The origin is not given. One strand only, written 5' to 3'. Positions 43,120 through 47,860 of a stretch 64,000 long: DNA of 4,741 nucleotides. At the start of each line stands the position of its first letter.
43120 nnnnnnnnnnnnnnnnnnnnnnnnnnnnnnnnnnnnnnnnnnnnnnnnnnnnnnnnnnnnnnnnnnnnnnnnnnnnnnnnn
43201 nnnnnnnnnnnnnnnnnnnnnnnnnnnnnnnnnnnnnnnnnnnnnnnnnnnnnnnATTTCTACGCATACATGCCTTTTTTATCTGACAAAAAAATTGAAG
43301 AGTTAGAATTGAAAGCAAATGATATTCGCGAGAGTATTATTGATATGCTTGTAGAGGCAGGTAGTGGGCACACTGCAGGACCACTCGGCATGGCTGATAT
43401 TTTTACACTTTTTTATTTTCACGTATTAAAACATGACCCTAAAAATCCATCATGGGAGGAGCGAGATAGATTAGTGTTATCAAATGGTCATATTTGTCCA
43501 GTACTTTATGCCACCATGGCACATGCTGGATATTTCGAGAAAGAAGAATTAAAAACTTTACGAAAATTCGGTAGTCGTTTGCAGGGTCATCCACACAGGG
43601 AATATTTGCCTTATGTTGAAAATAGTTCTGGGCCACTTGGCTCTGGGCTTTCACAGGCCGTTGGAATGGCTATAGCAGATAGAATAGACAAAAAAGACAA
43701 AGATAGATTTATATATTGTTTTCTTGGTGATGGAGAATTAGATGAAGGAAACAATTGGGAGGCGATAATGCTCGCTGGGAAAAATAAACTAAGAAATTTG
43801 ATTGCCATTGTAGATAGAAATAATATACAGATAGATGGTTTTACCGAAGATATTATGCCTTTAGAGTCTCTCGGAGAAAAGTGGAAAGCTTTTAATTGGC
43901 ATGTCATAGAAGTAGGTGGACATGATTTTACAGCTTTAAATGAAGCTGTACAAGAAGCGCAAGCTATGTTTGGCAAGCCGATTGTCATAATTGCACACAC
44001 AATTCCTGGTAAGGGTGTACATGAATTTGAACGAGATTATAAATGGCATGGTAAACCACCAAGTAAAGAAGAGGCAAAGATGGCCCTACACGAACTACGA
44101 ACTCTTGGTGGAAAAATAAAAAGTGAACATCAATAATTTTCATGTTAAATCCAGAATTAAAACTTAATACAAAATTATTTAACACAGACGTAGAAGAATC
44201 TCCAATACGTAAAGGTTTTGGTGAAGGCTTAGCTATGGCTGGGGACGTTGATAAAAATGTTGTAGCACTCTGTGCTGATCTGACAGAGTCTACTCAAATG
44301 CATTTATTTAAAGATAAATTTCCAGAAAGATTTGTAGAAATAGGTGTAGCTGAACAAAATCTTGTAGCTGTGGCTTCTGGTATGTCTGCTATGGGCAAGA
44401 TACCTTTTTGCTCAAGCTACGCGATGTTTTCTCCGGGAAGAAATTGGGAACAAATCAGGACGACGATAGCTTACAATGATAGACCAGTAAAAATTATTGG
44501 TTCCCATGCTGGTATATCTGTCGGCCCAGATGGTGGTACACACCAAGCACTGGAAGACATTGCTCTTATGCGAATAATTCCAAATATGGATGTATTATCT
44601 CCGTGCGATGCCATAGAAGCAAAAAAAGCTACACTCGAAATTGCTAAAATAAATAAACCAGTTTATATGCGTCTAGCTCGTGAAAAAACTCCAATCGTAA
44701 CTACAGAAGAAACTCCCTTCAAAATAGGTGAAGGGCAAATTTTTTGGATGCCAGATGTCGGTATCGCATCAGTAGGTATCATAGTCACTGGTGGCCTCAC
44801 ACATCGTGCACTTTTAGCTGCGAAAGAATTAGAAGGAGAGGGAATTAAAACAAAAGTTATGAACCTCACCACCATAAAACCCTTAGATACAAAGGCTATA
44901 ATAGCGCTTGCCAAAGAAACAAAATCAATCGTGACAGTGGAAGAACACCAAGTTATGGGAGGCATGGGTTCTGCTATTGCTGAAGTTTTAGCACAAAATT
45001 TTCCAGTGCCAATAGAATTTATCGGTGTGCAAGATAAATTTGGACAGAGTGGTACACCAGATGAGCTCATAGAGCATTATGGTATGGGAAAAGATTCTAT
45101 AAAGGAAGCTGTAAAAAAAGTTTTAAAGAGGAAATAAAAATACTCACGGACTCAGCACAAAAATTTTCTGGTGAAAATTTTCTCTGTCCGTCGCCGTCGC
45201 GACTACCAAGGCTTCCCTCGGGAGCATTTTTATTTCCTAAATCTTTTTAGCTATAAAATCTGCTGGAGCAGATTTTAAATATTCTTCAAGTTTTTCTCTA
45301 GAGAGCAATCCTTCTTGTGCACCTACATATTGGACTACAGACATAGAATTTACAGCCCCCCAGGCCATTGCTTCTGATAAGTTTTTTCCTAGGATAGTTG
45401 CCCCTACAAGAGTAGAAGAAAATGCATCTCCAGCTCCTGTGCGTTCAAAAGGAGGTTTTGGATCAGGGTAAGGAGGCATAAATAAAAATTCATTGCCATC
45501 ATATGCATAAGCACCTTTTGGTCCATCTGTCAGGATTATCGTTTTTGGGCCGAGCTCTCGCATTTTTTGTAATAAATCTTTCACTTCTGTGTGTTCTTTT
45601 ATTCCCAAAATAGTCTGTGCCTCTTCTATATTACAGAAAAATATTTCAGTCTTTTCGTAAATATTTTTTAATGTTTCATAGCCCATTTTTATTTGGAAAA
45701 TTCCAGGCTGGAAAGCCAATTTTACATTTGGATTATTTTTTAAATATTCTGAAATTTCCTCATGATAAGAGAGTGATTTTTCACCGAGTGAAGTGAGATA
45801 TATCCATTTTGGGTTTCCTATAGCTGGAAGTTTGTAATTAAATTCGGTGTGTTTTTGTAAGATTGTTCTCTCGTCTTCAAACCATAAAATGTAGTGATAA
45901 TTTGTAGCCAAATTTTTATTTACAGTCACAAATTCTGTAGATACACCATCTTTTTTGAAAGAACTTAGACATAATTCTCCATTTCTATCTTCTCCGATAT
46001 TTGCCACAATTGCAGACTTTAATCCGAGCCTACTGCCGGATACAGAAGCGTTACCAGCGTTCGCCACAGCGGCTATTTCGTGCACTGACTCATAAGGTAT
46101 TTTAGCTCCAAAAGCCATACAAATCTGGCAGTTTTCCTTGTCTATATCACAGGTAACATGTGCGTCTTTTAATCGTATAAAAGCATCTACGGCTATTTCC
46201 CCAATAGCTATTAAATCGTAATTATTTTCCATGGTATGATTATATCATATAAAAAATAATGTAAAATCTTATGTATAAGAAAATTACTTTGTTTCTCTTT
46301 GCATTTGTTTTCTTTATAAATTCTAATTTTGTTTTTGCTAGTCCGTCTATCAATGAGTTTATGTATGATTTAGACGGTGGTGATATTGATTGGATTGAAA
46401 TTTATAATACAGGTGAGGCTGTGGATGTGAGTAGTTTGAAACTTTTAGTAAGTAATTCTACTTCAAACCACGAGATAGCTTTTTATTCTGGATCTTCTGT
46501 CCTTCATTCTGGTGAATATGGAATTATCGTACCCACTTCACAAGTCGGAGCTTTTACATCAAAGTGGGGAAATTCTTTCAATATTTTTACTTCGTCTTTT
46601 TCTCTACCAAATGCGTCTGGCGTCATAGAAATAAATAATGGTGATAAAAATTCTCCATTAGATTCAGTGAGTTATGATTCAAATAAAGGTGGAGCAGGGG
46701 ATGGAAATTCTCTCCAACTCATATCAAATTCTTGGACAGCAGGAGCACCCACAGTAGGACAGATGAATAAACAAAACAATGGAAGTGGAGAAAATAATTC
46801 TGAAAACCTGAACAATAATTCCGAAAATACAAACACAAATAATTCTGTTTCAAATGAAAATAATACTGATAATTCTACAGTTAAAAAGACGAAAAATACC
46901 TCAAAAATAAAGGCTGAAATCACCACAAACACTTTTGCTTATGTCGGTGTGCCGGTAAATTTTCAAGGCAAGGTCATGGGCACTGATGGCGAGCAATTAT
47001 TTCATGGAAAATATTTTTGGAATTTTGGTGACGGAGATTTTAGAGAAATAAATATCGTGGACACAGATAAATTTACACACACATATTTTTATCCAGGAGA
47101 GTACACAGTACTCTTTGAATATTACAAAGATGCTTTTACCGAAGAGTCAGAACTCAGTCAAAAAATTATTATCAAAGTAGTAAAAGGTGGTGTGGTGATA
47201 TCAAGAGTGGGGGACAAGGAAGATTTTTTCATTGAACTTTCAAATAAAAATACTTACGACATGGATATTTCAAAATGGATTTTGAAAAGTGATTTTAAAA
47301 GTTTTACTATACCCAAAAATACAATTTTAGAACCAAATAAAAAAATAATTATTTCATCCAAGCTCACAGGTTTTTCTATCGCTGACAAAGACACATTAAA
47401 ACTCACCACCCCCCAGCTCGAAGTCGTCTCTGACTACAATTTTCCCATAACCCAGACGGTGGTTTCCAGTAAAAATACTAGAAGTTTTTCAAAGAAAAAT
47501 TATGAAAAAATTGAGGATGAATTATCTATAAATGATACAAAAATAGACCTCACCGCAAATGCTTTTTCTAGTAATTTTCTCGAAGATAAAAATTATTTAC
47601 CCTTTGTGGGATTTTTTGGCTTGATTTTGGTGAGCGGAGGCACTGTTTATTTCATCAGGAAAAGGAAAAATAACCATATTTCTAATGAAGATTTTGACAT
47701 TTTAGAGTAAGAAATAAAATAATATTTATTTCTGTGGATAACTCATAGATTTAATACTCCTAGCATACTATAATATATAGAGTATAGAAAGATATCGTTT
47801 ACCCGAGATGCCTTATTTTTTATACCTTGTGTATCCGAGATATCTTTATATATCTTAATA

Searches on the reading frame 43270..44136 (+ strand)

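Call 62: search_protein_families(library=pfam, proteins=[window:43270-44136:+], max_evalue=0.00001)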
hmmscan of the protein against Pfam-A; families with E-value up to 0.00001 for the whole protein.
window:43270-44136:+ (288 aa): 3 families
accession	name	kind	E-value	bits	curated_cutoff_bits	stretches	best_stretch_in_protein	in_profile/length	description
PF00456.26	Transketolase_N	-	4.3e-66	223.6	22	1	16-271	6-270/334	Transketolase, thiamine diphosphate binding domain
PF13292.11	DXP_synthase_N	-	6.6e-14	52.3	21.2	1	8-188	14-175/274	1-deoxy-D-xylulose-5-phosphate synthase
PF00676.26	E1_dh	-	2.4e-08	33.7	22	1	115-232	95-209/300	Dehydrogenase E1 component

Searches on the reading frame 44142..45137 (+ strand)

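Call 62: search_protein_families(library=pfam, proteins=[window:44142-45137:+], max_evalue=0.00001)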
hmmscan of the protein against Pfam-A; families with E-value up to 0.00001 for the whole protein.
window:44142-45137:+ (331 aa): 3 families
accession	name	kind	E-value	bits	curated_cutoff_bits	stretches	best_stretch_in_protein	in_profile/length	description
PF02779.29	Transket_pyr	-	3.1e-41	141.4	27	1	22-184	5-173/174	Transketolase, pyrimidine binding domain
PF02780.25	Transketolase_C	-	2.9e-26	92.2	25.9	1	211-320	12-124/124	Transketolase, C-terminal domain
PF17147.9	PFOR_II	-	6.1e-06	27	27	0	209-286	1-78/102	Pyruvate:ferredoxin oxidoreductase core domain II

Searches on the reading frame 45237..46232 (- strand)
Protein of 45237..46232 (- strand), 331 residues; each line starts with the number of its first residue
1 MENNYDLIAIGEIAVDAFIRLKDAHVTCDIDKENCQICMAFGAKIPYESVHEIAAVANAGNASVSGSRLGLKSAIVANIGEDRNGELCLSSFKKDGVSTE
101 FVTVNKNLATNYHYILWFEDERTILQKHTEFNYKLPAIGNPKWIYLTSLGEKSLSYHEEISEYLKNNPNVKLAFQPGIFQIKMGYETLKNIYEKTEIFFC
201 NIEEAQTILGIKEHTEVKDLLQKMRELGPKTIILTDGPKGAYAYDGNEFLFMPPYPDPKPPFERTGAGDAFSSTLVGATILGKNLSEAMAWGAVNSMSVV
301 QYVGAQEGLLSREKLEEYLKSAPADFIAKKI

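Call 62: search_protein_families(library=pfam, proteins=[window:45237-46232:-], max_evalue=0.00001)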
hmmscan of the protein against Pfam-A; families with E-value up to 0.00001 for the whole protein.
window:45237-46232:- (331 aa): 1 family
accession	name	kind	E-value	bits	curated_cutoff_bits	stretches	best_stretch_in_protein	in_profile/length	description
PF00294.29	PfkB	-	1.7e-31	110.1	25.8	1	59-308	39-298/302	pfkB family carbohydrate kinase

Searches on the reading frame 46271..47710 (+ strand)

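Call 62: search_protein_families(library=pfam, proteins=[window:46271-47710:+], max_evalue=0.00001)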
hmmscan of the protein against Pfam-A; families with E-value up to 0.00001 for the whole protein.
window:46271-47710:+ (479 aa): 2 families
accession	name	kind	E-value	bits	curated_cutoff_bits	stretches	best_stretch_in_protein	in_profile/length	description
PF00932.25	LTD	-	1.5e-13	51.5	34.3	1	305-383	5-99/109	Lamin Tail Domain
PF18911.6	PKD_4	-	2.7e-06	27.8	27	1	215-281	6-65/85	PKD domain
